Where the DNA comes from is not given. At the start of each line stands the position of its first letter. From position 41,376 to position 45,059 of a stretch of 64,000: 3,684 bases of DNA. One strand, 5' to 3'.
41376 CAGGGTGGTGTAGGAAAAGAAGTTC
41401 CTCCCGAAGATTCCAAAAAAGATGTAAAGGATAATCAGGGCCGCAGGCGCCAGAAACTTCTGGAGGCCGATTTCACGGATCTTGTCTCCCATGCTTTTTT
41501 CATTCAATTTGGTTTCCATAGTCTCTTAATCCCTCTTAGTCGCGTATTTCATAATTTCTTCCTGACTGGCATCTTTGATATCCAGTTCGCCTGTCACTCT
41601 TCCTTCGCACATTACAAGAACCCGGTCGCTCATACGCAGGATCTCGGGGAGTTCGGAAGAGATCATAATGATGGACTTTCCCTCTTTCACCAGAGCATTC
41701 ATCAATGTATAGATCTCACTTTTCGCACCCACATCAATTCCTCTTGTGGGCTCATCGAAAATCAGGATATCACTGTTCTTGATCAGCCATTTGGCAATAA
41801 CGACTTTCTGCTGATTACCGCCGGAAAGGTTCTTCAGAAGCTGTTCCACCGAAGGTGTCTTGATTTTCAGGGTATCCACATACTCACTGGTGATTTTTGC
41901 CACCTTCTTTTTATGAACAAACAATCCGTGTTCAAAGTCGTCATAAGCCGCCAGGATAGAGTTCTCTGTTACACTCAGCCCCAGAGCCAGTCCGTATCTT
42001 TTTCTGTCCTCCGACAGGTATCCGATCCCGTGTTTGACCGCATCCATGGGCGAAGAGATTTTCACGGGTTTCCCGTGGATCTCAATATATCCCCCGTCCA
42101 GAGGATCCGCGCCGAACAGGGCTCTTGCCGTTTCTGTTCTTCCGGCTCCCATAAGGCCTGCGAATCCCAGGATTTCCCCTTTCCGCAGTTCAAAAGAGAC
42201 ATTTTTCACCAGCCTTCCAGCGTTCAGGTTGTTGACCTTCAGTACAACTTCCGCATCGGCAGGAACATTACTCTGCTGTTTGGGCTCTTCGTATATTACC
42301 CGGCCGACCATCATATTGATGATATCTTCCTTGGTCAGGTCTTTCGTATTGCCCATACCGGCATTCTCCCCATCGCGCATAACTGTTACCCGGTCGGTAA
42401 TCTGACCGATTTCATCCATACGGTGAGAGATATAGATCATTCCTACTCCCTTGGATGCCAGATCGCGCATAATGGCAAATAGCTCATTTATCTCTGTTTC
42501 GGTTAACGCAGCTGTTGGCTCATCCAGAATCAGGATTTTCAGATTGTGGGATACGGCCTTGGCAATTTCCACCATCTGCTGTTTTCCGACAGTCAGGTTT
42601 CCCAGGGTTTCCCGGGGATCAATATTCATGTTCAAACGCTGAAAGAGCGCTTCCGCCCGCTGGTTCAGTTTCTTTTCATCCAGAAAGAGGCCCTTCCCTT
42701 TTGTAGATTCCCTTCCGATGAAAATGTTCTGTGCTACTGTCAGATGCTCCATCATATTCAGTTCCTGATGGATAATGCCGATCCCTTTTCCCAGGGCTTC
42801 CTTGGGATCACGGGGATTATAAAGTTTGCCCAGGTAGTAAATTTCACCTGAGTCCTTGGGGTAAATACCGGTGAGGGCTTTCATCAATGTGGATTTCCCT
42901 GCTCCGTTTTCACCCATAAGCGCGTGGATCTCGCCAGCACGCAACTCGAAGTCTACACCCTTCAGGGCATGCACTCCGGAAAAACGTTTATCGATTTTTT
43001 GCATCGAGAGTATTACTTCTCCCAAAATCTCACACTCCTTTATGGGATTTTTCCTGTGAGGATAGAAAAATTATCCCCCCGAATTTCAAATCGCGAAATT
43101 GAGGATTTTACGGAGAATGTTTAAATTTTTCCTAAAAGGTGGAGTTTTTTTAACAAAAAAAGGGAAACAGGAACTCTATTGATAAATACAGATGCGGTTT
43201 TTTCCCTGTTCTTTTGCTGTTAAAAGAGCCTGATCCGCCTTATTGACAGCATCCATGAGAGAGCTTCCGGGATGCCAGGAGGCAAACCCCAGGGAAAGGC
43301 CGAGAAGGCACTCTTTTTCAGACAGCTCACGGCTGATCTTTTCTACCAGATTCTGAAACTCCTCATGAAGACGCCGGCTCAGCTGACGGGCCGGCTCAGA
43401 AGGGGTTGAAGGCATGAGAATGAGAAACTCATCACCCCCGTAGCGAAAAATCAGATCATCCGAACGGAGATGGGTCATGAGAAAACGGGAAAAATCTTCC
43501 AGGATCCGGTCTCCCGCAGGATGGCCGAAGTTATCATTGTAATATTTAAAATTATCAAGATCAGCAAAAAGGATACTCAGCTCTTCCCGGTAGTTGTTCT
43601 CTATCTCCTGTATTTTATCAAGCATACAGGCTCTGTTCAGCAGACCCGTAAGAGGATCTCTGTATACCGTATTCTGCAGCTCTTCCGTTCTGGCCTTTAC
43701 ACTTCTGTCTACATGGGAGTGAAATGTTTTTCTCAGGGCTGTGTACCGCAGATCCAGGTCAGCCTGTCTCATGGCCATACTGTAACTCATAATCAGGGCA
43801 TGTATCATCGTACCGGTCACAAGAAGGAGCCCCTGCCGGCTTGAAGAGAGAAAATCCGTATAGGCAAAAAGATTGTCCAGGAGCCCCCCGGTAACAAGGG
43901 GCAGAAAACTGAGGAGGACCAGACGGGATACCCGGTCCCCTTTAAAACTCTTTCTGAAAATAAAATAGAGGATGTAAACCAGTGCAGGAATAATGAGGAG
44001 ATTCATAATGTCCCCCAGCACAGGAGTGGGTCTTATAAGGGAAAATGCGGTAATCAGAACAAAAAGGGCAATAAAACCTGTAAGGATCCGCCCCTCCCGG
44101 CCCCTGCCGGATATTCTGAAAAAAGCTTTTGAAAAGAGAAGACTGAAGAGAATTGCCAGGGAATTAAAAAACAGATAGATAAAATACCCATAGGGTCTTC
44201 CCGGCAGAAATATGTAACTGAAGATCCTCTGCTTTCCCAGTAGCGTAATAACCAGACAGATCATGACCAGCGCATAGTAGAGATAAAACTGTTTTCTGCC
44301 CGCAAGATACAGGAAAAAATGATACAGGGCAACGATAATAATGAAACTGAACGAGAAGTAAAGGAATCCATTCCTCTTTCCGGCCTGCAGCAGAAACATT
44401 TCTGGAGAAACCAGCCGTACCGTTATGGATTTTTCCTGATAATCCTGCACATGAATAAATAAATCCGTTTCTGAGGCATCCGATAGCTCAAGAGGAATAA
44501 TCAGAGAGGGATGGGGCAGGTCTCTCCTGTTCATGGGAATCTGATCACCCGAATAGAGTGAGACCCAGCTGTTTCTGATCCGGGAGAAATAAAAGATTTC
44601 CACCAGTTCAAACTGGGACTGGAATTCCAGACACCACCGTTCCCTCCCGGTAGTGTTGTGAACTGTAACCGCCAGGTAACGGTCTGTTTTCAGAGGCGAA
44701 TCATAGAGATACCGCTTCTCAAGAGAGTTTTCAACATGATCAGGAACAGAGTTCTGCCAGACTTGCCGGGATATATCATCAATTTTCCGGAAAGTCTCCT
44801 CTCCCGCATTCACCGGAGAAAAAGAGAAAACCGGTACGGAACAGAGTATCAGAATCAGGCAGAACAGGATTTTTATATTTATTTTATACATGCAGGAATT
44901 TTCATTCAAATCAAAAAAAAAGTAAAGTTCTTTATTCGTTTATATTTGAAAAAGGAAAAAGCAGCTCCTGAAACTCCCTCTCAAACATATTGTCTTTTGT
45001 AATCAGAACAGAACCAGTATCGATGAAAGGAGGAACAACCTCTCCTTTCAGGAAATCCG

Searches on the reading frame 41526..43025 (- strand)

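Call 84: search_protein_families(library=pfam, proteins=[window:41526-43025:-], max_evalue=1e-8)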
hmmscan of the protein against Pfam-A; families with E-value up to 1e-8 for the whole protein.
window:41526-43025:- (499 aa): 1 family
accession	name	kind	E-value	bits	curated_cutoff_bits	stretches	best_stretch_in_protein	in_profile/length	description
PF00005.33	ABC_tran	-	5.3e-57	192.7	25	2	21-172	1-137/137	ABC transporter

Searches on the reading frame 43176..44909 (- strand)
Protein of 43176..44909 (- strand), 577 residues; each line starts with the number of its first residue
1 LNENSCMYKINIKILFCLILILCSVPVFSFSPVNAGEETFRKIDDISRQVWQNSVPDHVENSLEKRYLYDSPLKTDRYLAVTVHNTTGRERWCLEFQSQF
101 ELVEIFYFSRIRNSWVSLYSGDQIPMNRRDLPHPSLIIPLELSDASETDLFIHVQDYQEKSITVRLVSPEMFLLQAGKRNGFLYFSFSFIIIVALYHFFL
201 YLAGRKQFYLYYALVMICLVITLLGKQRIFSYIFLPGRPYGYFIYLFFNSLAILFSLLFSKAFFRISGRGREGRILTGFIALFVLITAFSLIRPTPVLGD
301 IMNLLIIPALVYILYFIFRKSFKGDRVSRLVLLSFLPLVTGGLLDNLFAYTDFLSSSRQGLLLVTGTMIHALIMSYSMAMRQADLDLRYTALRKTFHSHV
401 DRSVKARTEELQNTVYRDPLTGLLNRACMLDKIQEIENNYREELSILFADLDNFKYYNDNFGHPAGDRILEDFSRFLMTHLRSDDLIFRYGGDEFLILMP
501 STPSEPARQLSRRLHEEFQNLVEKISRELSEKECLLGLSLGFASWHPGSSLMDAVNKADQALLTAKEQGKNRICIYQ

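Call 84: search_protein_families(library=pfam, proteins=[window:43176-44909:-], max_evalue=1e-8)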
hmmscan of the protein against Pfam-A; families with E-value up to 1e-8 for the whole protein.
window:43176-44909:- (577 aa): 2 families
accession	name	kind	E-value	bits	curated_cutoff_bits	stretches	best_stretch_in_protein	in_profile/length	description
PF00990.26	GGDEF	-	2.4e-38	131.9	23.8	1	416-572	2-161/161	Diguanylate cyclase, GGDEF domain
PF07695.17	7TMR-DISM_7TM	-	2.9e-21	76.8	29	1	182-380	4-204/205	7TM diverse intracellular signalling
